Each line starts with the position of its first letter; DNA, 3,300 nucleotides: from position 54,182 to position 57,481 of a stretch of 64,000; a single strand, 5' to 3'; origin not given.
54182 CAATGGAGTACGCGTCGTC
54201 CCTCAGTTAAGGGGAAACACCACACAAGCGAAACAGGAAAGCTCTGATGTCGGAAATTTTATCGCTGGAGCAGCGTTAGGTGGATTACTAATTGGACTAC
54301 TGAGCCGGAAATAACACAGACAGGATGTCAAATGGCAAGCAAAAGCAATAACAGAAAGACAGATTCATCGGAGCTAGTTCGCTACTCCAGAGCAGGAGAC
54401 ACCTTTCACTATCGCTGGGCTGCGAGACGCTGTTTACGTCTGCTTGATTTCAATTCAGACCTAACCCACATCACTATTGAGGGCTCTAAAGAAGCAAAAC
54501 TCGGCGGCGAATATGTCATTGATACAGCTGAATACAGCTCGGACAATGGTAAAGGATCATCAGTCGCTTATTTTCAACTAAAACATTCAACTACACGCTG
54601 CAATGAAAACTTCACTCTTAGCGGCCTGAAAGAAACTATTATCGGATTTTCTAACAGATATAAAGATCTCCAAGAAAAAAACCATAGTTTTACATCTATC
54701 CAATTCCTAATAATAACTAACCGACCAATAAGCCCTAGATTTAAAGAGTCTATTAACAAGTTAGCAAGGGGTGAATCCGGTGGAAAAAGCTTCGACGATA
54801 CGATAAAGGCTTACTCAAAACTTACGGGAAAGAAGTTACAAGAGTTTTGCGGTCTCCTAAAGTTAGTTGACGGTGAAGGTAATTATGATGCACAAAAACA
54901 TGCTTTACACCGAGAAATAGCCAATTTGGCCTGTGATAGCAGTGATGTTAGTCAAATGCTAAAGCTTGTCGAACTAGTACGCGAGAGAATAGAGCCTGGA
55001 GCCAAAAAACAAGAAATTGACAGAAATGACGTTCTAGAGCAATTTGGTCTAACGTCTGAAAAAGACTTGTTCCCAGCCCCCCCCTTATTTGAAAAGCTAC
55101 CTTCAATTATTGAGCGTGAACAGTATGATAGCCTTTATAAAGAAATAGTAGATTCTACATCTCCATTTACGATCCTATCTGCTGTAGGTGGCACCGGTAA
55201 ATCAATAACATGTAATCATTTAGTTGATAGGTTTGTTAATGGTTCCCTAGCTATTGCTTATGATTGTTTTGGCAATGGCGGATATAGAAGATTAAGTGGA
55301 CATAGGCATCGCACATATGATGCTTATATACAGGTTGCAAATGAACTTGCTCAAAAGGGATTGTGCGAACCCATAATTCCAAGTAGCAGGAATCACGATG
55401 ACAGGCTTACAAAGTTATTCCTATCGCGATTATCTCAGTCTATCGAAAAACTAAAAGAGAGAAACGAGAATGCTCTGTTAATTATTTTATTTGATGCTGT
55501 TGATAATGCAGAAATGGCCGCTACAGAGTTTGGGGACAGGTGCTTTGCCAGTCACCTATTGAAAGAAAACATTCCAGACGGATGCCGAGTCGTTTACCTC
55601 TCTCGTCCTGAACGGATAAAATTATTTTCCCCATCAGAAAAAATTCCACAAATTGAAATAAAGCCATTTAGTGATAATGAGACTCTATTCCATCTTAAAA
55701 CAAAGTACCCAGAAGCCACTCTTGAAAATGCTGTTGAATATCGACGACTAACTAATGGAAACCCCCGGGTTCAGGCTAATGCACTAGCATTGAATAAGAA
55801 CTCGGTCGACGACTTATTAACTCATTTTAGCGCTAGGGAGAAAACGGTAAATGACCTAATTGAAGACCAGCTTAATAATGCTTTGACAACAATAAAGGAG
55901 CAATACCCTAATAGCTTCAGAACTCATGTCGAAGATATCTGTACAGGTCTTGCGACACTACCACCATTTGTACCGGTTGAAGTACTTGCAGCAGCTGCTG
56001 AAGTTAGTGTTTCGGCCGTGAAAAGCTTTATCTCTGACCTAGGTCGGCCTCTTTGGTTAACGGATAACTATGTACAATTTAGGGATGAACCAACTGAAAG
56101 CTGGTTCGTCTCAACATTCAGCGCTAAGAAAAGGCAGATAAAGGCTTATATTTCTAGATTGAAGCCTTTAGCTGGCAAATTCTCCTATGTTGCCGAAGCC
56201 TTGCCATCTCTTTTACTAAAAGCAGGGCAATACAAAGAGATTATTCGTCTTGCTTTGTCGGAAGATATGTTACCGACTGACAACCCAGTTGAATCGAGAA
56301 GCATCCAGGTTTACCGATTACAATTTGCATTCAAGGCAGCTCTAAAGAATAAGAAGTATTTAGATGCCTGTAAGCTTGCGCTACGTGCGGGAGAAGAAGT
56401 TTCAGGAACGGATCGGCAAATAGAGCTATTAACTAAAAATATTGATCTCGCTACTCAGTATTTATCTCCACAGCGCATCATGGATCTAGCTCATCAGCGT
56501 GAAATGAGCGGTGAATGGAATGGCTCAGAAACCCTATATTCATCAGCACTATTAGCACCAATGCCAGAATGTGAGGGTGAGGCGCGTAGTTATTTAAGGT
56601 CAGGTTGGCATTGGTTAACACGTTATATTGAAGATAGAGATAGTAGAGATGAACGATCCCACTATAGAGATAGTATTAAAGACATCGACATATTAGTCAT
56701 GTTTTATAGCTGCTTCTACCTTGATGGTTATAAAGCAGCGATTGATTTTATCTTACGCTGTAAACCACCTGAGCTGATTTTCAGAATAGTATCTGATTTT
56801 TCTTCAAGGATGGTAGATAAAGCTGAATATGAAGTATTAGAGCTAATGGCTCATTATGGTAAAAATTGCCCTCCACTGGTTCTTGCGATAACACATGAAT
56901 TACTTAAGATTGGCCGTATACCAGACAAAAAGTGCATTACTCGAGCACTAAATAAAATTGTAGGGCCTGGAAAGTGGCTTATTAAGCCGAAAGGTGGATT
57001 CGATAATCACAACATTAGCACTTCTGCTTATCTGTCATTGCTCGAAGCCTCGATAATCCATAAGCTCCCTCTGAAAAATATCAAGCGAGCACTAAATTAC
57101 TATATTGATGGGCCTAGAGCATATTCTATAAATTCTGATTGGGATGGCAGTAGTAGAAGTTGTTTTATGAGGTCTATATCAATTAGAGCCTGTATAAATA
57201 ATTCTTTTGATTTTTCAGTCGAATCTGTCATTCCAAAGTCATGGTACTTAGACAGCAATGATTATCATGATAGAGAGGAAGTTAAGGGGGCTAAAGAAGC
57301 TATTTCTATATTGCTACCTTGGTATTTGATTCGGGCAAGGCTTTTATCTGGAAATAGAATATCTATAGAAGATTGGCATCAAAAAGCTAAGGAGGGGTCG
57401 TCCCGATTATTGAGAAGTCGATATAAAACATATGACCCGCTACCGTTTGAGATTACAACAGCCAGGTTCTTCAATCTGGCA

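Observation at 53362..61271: Compact candidate defence locus: PLAAT/LRAT-like membrane acyltransferase <-> TM-anchored XRE regulator + 2110-aa Cap4-nuclease-STAND giant protein (+ overlapping ORF)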

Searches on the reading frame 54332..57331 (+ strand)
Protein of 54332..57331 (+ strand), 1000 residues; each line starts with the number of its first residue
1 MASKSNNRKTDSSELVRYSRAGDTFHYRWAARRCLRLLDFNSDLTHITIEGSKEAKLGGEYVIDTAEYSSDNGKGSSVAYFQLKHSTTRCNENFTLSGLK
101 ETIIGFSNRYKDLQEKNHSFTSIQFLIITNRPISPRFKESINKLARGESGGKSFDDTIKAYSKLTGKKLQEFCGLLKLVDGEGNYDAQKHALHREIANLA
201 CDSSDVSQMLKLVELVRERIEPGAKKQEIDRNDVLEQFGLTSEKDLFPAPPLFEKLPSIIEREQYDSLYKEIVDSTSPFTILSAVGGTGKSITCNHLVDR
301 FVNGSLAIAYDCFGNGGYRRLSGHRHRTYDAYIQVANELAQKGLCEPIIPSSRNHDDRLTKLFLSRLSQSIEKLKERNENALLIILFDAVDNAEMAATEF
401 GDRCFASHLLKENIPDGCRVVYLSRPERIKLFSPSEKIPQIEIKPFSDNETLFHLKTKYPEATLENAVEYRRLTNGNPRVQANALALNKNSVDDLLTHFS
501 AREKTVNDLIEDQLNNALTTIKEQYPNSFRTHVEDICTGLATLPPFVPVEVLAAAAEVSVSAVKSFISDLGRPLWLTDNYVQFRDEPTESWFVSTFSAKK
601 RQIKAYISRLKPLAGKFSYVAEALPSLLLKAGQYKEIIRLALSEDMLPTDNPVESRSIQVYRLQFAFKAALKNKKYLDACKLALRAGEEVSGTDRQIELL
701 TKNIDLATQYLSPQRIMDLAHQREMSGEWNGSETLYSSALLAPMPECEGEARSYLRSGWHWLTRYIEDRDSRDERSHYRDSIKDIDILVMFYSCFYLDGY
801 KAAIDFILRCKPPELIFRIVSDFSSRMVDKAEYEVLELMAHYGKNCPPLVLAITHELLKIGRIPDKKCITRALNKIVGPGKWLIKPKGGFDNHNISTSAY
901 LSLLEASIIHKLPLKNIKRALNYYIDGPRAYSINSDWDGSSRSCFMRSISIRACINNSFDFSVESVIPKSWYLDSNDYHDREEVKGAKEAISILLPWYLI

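Call 40: search_dna_similar(query=window:54332-57331:+, collection=plasmids, mode=protein, max_rows=15)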
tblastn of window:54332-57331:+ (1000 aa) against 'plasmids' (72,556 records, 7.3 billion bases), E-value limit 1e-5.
Records with a match: 19; places in all: 19; records where one place covers at least 80% of the query: 10.
Best place of each record, by identity: <60% 19.
By first word of the organism name: Rhodococcus 3; Rhizobium 3; Janthinobacterium 2; Agrobacterium 2; Priestia 1; Klebsiella 1; Acinetobacter 1; Shewanella 1; Halomonas 1; Cupriavidus 1; and 3 more.
By predicted mobility (MOB-suite, as given by PLSDB): non-mobilizable 13; mobilizable 3; conjugative 3.
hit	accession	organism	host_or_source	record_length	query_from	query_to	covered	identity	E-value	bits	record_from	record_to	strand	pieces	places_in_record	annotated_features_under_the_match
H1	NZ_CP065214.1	Priestia megaterium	mulberry,cell culture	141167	13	1000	99%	42.3%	0e+0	806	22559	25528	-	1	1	ATP-binding protein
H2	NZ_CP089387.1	Klebsiella variicola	Homo sapiens,blood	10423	13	998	99%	35.8%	7e-169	556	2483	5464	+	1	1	avs3a: AVAST type 3 anti-phage nuclease/ATPase Avs3a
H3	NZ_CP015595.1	Acinetobacter sp. NCu2D-2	Mus musculus,cell culture,tracheal swab ...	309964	13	998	99%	34.2%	7e-148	494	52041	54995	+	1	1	hypothetical protein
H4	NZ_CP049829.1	Janthinobacterium lividum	single organism,water pond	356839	13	906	89%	36.9%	8e-152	506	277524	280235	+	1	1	avs3a: AVAST type 3 anti-phage nuclease/ATPase Avs3a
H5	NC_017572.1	Shewanella baltica BA175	-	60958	6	999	99%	31.6%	3e-132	449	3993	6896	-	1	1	hypothetical protein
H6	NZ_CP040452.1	Halomonas sp. PA16-9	-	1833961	6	866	86%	36.3%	3e-132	500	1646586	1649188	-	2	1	none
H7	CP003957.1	Rhodococcus opacus PD630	-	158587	12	997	99%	29.6%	2e-113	394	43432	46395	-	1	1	hypothetical protein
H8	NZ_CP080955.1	Rhodococcus opacus PD630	cell culture,environmental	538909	12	997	99%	29.6%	2e-113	394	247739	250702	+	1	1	hypothetical protein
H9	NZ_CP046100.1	Rhodococcus sp. AQ5-07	Metagenomic Assembly,Chronically low ...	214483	13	829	82%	33.3%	1e-104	367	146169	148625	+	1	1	hypothetical protein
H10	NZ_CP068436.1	Cupriavidus necator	heavy metal containmented soil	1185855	16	799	78%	27.9%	5e-66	251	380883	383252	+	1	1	none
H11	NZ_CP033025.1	Agrobacterium fabrum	Prunus sp.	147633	16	761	75%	28.0%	4e-58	226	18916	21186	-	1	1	hypothetical protein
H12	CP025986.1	Ralstonia solanacearum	Cucurbita maxima,culture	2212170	16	772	76%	26.5%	2e-53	212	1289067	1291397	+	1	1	none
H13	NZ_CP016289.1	Rhizobium leguminosarum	Vavilovia formosa,cell culture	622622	14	708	67%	29.8%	3e-42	240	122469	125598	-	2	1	ATP-binding protein | IS481 family transposase | hypothetical protein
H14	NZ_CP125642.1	Rhizobium sp. BT03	Phaseolus vulgaris,Pure culture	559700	17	876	86%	22.3%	2e-33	148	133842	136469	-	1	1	hypothetical protein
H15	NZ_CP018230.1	Rhizobium leguminosarum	Vavilovia formosa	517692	14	686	67%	28.5%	2e-55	218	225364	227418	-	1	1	ATP-binding protein | IS630 family transposase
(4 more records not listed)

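Call 42: get_annotated_region(hit=H2, flank=6000)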
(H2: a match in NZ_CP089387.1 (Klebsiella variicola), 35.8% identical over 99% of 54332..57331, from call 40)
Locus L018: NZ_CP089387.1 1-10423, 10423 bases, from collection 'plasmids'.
description: Klebsiella variicola subsp. variicola strain KPN692 plasmid pKPN692_2, complete sequence
organism: Klebsiella variicola (NCBI taxid 2590157)
taxonomy: Bacteria; Pseudomonadota; Gammaproteobacteria; Enterobacterales; Enterobacteriaceae; Klebsiella; Klebsiella variicola
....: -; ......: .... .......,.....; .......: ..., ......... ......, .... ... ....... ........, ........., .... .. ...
typing (MOB-suite, as given by PLSDB): non-mobilizable
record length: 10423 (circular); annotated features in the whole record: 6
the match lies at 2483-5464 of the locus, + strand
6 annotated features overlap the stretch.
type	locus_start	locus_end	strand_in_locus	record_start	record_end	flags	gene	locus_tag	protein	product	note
CDS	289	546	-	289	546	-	-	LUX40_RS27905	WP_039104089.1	antitoxin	-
CDS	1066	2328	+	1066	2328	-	-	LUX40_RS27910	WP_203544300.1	hypothetical protein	-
CDS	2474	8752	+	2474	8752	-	avs3a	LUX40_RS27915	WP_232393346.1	AVAST type 3 anti-phage nuclease/ATPase Avs3a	-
CDS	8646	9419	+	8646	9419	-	avs3b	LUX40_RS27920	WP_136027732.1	AVAST type 3 anti-phage proein Avs3b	-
CDS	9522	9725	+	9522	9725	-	-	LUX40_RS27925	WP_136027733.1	hypothetical protein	-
CDS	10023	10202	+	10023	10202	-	-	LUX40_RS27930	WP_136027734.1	hypothetical protein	-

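Call 43: get_annotated_region(hit=H1, flank=9000)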
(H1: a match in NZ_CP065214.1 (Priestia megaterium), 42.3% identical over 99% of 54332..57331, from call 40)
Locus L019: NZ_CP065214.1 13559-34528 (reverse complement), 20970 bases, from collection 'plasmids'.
description: Priestia megaterium strain HGS7 plasmid p1, complete sequence
organism: Priestia megaterium (NCBI taxid 1404)
taxonomy: Bacteria; Bacillota; Bacilli; Bacillales; Bacillaceae; Priestia; Priestia megaterium
host: -; source: mulberry,cell culture; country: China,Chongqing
typing (MOB-suite, as given by PLSDB): mobilizable; replicon rep_cluster_385; relaxase MOBP
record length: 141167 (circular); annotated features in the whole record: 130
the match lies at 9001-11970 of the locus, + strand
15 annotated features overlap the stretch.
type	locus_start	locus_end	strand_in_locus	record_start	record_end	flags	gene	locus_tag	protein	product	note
CDS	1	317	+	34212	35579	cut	-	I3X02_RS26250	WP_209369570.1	6-phospho-alpha-glucosidase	-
CDS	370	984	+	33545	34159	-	-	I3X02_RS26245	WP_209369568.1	bifunctional 2-keto-4-hydroxyglutarate aldolase/2-keto-3-deoxy-6-phosphogluconate aldolase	-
CDS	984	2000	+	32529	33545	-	-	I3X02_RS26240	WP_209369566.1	sugar kinase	-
CDS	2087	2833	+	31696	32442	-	-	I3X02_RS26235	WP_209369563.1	MurR/RpiR family transcriptional regulator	GO:0006355 - regulation of DNA-templated transcription [Evidence IEA]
CDS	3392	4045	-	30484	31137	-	-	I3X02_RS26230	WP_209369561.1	M23 family metallopeptidase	GO:0006508 - proteolysis [Evidence IEA]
CDS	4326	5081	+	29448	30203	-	-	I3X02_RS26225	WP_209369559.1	ETX/MTX2 family pore-forming toxin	-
CDS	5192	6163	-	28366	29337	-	-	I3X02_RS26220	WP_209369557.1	helix-turn-helix domain-containing protein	-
CDS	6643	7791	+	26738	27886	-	-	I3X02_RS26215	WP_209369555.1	site-specific integrase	GO:0015074 - DNA integration [Evidence IEA]; GO:0006310 - DNA recombination [Evidence IEA]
CDS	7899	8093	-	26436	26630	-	-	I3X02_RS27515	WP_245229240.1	hypothetical protein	-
CDS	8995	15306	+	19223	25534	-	-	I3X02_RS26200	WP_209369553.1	ATP-binding protein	-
CDS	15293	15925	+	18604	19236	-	-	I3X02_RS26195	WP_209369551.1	hypothetical protein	-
CDS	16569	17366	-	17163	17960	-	-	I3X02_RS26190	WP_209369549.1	ETEC_3214 domain-containing protein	-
CDS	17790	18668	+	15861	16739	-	-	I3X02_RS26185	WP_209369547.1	DUF6615 family protein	-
CDS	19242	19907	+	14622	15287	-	-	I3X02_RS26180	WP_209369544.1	ImmA/IrrE family metallo-endopeptidase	-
CDS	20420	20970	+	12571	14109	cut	-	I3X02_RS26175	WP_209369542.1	AAA family ATPase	-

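Call 44: get_annotated_region(hit=H4, flank=9000)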
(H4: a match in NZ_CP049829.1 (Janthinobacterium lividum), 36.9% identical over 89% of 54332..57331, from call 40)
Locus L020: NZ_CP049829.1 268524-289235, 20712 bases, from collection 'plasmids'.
description: Janthinobacterium lividum strain EIF2 plasmid p356839, complete sequence
organism: Janthinobacterium lividum (NCBI taxid 29581)
taxonomy: Bacteria; Pseudomonadota; Betaproteobacteria; Burkholderiales; Oxalobacteraceae; Janthinobacterium; Janthinobacterium lividum
host: -; source: single organism,water pond; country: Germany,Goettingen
typing (MOB-suite, as given by PLSDB): non-mobilizable
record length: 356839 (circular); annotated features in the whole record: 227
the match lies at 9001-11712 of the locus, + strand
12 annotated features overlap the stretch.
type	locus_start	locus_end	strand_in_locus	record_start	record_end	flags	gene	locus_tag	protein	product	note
CDS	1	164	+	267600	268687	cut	-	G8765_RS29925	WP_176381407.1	IS3 family transposase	-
CDS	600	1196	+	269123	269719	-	-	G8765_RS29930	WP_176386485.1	DUF6088 family protein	-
CDS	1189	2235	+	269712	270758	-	-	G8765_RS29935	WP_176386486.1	nucleotidyl transferase AbiEii/AbiGii toxin family protein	-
CDS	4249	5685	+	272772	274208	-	-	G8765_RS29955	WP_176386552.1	IS1182 family transposase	-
CDS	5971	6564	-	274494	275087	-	-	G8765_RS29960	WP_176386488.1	hypothetical protein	-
CDS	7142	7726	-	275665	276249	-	-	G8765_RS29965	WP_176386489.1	hypothetical protein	-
CDS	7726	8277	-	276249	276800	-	-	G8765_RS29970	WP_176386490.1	hypothetical protein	-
CDS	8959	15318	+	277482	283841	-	avs3a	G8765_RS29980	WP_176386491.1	AVAST type 3 anti-phage nuclease/ATPase Avs3a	-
CDS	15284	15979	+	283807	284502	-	avs3b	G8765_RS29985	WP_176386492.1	AVAST type 3 anti-phage proein Avs3b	-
CDS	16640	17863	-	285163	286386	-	-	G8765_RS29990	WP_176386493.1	FAD-dependent monooxygenase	-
CDS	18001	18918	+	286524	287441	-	-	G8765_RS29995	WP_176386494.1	LysR family transcriptional regulator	-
CDS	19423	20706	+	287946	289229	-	-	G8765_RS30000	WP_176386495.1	hypothetical protein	-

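Call 63: get_annotated_region(hit=H5, flank=8000)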
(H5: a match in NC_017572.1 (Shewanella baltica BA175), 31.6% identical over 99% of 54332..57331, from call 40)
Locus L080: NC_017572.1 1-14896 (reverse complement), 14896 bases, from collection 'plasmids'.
description: Shewanella baltica BA175 plasmid pSBAL17502, complete sequence
organism: Shewanella baltica BA175 (NCBI taxid 693974)
taxonomy: Bacteria; Pseudomonadota; Gammaproteobacteria; Alteromonadales; Shewanellaceae; Shewanella; Shewanella baltica; Shewanella baltica BA175
host: -; source: -; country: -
typing (MOB-suite, as given by PLSDB): conjugative; relaxase MOBF; mating-pair formation MPF_F
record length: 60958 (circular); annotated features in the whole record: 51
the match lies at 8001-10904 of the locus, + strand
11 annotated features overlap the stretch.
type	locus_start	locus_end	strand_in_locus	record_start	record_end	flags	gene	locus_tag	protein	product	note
CDS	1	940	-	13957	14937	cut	-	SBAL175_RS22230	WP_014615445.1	zincin-like metallopeptidase domain-containing protein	-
CDS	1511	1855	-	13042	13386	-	-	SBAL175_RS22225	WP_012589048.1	hypothetical protein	-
CDS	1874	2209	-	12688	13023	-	-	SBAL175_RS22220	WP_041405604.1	type II toxin-antitoxin system HicB family antitoxin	-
CDS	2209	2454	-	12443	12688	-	-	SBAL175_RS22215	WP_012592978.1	type II toxin-antitoxin system HicA family toxin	-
CDS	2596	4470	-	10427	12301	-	-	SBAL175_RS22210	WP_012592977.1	ParB/RepB/Spo0J family partition protein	-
CDS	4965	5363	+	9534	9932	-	-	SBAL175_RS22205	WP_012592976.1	H-NS family nucleoid-associated regulatory protein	GO:0006355 - regulation of DNA-templated transcription [Evidence IEA]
CDS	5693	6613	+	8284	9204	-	-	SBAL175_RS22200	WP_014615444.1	bacteriophage abortive infection AbiH family protein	-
CDS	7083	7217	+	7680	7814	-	-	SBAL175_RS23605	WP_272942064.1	hypothetical protein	-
CDS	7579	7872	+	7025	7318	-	-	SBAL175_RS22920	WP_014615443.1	hypothetical protein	-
CDS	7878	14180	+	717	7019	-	-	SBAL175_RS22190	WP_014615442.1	hypothetical protein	-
CDS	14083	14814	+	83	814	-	-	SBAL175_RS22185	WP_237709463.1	hypothetical protein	-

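Call 64: get_annotated_region(hit=H3, flank=8000)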
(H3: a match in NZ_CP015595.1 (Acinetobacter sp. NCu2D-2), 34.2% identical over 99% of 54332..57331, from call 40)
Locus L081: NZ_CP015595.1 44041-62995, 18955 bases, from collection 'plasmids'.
description: Acinetobacter sp. NCu2D-2 plasmid unnamed, complete sequence
organism: Acinetobacter sp. NCu2D-2 (NCBI taxid 1608473)
taxonomy: Bacteria; Pseudomonadota; Gammaproteobacteria; Moraxellales; Moraxellaceae; Acinetobacter; Acinetobacter sp. NCu2D-2
host: -; source: Mus musculus,cell culture,tracheal swab from cat-captured mouse; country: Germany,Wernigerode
typing (MOB-suite, as given by PLSDB): mobilizable; replicon rep_cluster_627; relaxase MOBP
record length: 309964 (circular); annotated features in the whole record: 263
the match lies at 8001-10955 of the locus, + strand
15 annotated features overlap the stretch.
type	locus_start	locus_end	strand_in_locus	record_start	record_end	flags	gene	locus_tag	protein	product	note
CDS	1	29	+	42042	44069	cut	-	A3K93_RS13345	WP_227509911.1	AAA family ATPase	-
CDS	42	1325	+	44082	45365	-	-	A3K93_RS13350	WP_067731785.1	McrC family protein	-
CDS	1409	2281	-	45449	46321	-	-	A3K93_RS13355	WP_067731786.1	competence protein CoiA family protein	-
CDS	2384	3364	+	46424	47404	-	-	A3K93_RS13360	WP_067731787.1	hypothetical protein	-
CDS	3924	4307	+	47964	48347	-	-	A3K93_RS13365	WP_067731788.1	TauD/TfdA family dioxygenase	-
CDS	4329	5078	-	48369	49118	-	istB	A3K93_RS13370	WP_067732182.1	IS21-like element helper ATPase IstB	-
CDS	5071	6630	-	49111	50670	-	istA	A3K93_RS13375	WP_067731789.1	IS21 family transposase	-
CDS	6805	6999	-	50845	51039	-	-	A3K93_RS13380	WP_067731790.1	DNA-binding protein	-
CDS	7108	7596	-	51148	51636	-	-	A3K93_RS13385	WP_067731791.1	hypothetical protein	-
CDS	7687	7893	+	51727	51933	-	-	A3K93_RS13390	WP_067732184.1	helix-turn-helix transcriptional regulator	-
CDS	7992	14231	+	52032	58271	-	-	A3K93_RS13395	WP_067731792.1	hypothetical protein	-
CDS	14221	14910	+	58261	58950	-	-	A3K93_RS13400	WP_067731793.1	hypothetical protein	-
CDS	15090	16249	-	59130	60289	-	-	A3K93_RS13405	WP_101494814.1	IS3 family transposase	-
CDS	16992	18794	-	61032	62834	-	-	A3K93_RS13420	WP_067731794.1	ABC transporter ATP-binding protein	-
CDS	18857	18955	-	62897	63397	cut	-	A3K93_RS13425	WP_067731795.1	DOPA 4,5-dioxygenase family protein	-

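Call 65: search_protein_families(library=pfam, proteins=[L081:7687-7893:+, L081:7108-7596:-, L081:6805-6999:-, L080:7579-7872:+, L080:7083-7217:+, L018:1066-2328:+, L020:7726-8277:-, L020:7142-7726:-], max_evalue=0.01)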
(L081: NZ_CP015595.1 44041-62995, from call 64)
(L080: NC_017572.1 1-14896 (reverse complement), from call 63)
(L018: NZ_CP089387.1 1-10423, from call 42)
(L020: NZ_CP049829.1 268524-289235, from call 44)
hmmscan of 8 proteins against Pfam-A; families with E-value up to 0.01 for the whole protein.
L081:7687-7893:+ (68 aa): 4 families
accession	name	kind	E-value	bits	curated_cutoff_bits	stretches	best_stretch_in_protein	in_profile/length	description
PF01381.28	HTH_3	-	1.1e-13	51.4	23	1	12-62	1-51/55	Helix-turn-helix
PF12844.13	HTH_19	-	6.1e-08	32.9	30.2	1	9-67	1-59/64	Helix-turn-helix domain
PF13560.12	HTH_31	-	4.1e-07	30.6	27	1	7-61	1-56/64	Helix-turn-helix domain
PF13744.12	HTH_37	-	0.0099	16.1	27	0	7-61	18-73/80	Helix-turn-helix domain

L081:7108-7596:- (162 aa): 0 families

L081:6805-6999:- (64 aa): 0 families

L080:7579-7872:+ (97 aa): 0 families

L080:7083-7217:+ (44 aa): 1 family
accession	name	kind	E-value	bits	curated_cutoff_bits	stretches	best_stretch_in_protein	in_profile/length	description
PF13655.11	RVT_N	-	0.00035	21.3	28.1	1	16-38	1-23/83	N-terminal domain of reverse transcriptase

L018:1066-2328:+ (420 aa): 0 families

L020:7726-8277:- (183 aa): 0 families

L020:7142-7726:- (194 aa): 0 families
